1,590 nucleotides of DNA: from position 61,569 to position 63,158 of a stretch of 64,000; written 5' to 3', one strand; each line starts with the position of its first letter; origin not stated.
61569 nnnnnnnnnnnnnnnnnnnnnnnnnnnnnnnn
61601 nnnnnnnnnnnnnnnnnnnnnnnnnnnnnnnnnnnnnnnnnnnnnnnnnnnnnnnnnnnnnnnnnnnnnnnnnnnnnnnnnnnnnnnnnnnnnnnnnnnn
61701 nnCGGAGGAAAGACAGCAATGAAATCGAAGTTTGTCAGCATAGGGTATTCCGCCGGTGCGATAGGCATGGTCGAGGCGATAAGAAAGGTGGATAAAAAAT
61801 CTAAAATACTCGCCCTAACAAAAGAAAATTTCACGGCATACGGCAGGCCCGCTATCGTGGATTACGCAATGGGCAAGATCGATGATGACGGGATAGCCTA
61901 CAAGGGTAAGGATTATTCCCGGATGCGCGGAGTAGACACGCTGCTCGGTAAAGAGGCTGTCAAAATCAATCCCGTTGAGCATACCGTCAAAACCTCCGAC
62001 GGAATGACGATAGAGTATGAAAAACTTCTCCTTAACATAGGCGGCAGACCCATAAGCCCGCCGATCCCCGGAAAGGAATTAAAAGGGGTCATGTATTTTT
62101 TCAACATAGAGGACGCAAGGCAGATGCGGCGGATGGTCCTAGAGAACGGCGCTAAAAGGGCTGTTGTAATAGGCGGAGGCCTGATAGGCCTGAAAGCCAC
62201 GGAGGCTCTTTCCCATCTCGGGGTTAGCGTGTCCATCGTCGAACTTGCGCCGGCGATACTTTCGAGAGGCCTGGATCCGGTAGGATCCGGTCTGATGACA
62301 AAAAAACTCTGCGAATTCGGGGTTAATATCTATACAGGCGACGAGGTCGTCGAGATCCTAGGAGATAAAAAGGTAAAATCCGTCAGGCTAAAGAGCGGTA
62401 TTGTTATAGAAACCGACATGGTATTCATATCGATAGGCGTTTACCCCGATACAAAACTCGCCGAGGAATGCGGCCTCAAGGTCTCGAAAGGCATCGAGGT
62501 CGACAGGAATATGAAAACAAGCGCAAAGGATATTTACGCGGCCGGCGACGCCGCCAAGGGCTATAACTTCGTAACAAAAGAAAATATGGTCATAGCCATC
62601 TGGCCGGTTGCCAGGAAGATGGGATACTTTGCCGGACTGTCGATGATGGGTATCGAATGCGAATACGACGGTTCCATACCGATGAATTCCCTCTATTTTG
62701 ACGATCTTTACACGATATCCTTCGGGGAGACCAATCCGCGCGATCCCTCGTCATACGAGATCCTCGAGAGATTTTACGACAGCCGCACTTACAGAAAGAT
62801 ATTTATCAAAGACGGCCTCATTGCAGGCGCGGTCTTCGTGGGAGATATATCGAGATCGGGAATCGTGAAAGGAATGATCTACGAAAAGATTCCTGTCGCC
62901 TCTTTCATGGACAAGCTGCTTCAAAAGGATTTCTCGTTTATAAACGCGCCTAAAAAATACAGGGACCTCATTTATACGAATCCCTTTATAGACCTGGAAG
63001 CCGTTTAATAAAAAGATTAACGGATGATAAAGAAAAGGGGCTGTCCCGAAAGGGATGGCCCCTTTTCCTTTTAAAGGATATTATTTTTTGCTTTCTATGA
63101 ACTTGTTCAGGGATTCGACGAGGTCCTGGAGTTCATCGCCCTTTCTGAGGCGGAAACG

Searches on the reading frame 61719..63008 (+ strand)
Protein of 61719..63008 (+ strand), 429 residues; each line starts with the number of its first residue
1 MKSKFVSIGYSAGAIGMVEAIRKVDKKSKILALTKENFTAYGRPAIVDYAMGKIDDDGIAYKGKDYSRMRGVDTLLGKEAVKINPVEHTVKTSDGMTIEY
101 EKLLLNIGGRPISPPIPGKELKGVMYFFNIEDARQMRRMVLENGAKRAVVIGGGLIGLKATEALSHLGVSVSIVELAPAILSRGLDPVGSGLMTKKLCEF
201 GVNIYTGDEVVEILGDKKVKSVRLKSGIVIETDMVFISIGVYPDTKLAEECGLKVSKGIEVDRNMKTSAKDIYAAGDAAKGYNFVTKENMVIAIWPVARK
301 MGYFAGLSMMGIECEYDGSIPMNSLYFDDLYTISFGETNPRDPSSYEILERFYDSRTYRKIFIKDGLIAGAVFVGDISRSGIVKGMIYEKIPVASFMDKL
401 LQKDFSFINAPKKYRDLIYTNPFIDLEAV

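Call 55: find_encoding_contigs(protein=window:61719-63008:+, flank=10000, max_places=1)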
Protein window:61719-63008:+ (429 aa): 6 contigs read that carry it; 1 place shown.
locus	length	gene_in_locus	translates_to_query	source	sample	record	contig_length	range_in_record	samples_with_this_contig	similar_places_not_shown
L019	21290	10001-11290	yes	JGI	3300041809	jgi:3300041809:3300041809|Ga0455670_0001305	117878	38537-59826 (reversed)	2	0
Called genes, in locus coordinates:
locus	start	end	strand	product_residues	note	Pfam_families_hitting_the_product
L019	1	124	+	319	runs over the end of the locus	PF00535:Glycos_transf_2, PF13641:Glyco_tranf_2_3 (weak)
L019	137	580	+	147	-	PF04138:GtrA_DPMS_TM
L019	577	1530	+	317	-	PF01073:3Beta_HSD, PF01370:Epimerase, PF02719:Polysacc_synt_2, PF04321:RmlD_sub_bind, PF13460:NAD_binding_10, PF16363:GDP_Man_Dehyd, PF07993:NAD_binding_4 (weak)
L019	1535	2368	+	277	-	PF00106:adh_short, PF08659:KR (weak), PF13561:adh_short_C2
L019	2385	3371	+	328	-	PF01408:GFO_IDH_MocA, PF03447:NAD_binding_3 (weak), PF22725:GFO_IDH_MocA_C3, PF02894:GFO_IDH_MocA_C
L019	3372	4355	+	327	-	PF00288:GHMP_kinases_N, PF08544:GHMP_kinases_C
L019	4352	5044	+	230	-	PF00483:NTP_transferase, PF12804:NTP_transf_3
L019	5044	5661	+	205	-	PF13580:SIS_2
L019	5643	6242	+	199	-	PF00702:Hydrolase (faint), PF13419:HAD_2 (weak), PF13242:Hydrolase_like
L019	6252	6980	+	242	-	PF00923:TAL_FSA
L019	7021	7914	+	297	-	PF01493:GXGXG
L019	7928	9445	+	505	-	PF13187:Fer4_9 (faint), PF13237:Fer4_10 (weak), PF12838:Fer4_7 (weak), PF14697:Fer4_21, PF00037:Fer4 (weak), PF01645:Glu_synthase, PF04898:Glu_syn_central, PF03060:NMO (weak)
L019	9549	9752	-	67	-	-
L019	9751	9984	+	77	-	-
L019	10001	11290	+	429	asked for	PF07992:Pyr_redox_2, PF00070:Pyr_redox, PF18267:Rubredoxin_C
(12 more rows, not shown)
